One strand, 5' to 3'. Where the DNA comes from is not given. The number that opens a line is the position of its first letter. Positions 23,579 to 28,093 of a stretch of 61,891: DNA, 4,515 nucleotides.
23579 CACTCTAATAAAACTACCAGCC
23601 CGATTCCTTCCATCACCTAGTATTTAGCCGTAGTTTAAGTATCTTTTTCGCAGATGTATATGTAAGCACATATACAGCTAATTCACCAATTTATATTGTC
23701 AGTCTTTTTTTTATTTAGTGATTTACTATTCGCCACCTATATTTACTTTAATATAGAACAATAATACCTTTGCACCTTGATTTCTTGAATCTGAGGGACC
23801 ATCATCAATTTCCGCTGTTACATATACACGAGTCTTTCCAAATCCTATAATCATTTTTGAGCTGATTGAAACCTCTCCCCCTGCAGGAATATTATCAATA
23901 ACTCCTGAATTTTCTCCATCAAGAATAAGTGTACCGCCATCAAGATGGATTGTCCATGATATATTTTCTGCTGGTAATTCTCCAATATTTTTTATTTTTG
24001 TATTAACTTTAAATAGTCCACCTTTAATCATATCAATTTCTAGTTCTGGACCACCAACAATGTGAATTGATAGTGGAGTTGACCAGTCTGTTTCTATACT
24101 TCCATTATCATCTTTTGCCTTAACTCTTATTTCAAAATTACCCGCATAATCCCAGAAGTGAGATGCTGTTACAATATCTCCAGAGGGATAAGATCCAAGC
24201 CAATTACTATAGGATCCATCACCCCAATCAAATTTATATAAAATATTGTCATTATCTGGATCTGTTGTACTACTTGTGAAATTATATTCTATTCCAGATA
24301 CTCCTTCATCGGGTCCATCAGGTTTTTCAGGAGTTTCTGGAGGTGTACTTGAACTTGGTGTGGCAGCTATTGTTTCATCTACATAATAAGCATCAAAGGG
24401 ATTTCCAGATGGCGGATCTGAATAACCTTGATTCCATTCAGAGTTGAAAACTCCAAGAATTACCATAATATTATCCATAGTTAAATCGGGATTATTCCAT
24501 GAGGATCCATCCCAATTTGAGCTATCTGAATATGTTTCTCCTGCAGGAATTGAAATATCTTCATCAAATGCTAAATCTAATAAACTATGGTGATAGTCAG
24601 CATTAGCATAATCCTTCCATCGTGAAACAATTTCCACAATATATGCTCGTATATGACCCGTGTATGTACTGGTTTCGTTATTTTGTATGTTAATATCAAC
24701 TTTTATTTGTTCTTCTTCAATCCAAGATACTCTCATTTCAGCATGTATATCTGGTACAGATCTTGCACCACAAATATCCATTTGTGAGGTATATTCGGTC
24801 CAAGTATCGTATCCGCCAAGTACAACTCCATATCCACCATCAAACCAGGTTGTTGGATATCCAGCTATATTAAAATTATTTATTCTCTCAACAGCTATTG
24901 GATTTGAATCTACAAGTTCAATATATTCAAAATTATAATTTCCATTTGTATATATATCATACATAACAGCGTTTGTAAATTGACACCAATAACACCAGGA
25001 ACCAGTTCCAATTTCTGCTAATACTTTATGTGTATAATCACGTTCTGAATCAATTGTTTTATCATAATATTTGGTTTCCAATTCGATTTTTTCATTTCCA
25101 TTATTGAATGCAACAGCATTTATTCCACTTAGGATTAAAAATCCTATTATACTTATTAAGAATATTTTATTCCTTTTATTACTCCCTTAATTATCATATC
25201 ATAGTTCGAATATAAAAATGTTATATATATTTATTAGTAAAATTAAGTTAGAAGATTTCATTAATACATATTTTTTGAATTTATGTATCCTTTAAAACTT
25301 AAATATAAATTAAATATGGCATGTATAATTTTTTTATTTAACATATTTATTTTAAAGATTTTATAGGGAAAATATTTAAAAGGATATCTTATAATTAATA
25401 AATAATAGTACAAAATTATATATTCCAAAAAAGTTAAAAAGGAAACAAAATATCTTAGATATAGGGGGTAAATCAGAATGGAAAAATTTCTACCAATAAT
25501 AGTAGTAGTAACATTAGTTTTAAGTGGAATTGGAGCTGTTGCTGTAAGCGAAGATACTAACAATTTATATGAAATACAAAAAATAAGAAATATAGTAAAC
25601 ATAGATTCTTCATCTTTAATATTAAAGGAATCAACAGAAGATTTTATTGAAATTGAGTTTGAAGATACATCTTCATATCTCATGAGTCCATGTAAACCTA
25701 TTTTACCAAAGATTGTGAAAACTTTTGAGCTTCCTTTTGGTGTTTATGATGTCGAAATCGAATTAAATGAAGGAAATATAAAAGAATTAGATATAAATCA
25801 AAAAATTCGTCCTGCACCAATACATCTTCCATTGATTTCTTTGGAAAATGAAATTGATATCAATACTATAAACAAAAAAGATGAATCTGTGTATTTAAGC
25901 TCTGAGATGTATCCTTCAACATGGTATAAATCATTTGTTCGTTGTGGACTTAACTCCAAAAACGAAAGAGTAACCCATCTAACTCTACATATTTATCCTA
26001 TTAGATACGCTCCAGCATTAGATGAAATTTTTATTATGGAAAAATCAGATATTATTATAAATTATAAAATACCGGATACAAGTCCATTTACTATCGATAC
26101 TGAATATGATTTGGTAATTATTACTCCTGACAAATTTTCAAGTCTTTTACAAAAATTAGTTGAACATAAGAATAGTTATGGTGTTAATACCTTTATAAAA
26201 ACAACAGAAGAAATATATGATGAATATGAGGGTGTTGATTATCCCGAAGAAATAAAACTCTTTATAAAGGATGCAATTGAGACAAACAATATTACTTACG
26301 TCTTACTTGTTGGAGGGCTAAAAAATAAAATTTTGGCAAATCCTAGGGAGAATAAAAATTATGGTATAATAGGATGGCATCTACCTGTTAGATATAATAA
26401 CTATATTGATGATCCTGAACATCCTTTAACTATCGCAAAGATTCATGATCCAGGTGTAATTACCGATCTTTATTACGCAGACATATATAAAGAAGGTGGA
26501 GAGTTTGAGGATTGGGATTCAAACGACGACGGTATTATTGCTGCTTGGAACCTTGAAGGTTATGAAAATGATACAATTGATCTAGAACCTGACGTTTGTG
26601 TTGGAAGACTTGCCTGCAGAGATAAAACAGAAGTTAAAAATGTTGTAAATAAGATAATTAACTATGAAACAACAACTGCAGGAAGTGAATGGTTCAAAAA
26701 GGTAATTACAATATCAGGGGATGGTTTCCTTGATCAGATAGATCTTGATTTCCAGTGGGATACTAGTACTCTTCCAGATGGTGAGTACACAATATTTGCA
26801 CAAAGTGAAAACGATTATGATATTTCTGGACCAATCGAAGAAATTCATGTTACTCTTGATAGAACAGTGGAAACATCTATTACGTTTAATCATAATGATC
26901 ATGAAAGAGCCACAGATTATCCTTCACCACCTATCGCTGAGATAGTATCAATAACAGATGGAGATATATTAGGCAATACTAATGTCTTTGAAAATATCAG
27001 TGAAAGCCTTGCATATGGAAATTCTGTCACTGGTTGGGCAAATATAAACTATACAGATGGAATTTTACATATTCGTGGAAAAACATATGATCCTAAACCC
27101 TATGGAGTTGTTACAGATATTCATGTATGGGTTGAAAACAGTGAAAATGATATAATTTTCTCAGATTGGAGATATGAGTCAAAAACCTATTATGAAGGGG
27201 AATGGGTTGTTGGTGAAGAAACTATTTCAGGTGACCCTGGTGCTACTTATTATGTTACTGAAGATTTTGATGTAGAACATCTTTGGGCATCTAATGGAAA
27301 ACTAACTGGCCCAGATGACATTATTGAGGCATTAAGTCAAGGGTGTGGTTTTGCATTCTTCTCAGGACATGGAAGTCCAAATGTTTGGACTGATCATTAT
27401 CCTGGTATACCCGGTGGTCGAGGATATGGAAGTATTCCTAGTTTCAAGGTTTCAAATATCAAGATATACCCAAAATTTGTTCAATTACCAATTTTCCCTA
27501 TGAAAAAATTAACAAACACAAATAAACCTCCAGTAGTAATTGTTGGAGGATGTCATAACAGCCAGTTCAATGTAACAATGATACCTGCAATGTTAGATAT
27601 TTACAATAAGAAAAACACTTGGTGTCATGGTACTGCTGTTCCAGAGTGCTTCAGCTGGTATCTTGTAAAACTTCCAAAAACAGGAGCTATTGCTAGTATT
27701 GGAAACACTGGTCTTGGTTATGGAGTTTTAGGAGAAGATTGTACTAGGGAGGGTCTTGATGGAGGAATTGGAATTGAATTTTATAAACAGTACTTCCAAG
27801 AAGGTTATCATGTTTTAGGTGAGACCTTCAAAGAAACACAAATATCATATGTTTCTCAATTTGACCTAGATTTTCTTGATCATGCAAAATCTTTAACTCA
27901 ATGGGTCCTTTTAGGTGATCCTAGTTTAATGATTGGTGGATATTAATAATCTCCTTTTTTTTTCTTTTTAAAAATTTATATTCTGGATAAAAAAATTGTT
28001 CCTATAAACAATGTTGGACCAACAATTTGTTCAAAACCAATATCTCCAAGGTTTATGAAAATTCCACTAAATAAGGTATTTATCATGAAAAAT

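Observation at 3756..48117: Shared C-terminal module (PKD-like + P-R motif + amphipathic ..ERFP.L.. tail) on 13 unrelated secreted proteins: candidate archaeal sorting/secretion signal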

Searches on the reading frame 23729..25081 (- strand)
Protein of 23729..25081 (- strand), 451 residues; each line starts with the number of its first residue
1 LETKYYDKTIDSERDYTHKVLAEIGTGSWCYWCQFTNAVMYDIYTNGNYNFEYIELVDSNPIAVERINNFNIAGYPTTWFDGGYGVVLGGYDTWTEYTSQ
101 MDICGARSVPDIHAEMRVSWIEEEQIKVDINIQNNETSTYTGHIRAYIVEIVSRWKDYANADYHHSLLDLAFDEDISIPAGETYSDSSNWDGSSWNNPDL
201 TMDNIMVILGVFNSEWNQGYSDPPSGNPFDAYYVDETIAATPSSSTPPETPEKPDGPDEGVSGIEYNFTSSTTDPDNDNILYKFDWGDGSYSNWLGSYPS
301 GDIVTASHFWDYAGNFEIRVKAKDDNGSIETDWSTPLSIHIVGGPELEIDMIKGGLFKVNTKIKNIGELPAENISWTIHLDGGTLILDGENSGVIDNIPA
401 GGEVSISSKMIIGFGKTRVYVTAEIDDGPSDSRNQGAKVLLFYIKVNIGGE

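Call 39: search_protein_families(library=pfam, proteins=[window:23729-25081:-], max_evalue=0.001)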
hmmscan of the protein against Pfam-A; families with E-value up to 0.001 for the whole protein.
window:23729-25081:- (451 aa): 2 families
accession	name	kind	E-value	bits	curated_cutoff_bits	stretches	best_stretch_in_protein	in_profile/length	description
PF00801.26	PKD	-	3.3e-07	30.6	23.5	1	262-331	13-74/80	PKD domain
PF18911.6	PKD_4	-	4.7e-06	27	27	1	258-330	11-76/85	PKD domain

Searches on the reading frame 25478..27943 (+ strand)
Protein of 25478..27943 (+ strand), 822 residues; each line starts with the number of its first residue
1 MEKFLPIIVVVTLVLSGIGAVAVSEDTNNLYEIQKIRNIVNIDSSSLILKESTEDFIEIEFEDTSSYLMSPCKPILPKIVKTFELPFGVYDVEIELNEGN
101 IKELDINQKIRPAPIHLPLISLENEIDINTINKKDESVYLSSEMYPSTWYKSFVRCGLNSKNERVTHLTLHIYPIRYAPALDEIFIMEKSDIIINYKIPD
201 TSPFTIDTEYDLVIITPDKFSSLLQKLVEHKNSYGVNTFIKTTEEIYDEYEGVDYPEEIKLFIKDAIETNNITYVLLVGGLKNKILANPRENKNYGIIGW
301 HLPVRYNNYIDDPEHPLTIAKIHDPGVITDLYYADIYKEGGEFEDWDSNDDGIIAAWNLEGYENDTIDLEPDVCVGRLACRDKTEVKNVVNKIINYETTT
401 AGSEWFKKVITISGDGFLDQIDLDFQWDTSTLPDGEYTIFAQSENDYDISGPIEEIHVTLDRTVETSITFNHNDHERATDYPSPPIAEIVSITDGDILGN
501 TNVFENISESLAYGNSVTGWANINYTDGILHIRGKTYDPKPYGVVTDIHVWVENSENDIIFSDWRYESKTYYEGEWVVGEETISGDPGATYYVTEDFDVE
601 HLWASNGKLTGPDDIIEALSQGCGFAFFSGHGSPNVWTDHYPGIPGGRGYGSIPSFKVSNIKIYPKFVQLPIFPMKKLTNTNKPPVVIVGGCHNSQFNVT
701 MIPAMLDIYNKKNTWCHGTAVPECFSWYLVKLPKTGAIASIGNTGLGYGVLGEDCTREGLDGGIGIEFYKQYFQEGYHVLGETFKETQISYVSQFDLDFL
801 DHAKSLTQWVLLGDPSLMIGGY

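Call 16: search_protein_families(library=pfam, proteins=[window:25478-27943:+], max_evalue=0.001)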
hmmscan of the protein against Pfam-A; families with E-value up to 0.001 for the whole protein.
window:25478-27943:+ (822 aa): 1 family
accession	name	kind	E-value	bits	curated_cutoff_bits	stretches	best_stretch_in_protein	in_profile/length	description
PF01364.23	Peptidase_C25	-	3.5e-56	191.5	23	1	213-818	2-373/374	Peptidase family C25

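Call 73: search_protein_families(library=ncbifam, proteins=[window:25478-27943:+], max_evalue=0.01)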
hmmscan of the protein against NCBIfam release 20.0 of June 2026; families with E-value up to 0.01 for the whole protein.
window:25478-27943:+ (822 aa): 2 families
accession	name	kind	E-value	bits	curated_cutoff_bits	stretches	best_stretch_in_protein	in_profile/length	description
NF033707.1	T9SS_sortase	equivalog_domain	5e-16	57.5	420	2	365-416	488-539/1095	type IX secretion system sortase PorU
NF052324.1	PorU_rel_Nterm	equivalog_domain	3.7e-13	48.6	450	2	369-414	524-569/879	putative type IX secretion system sortase PorU2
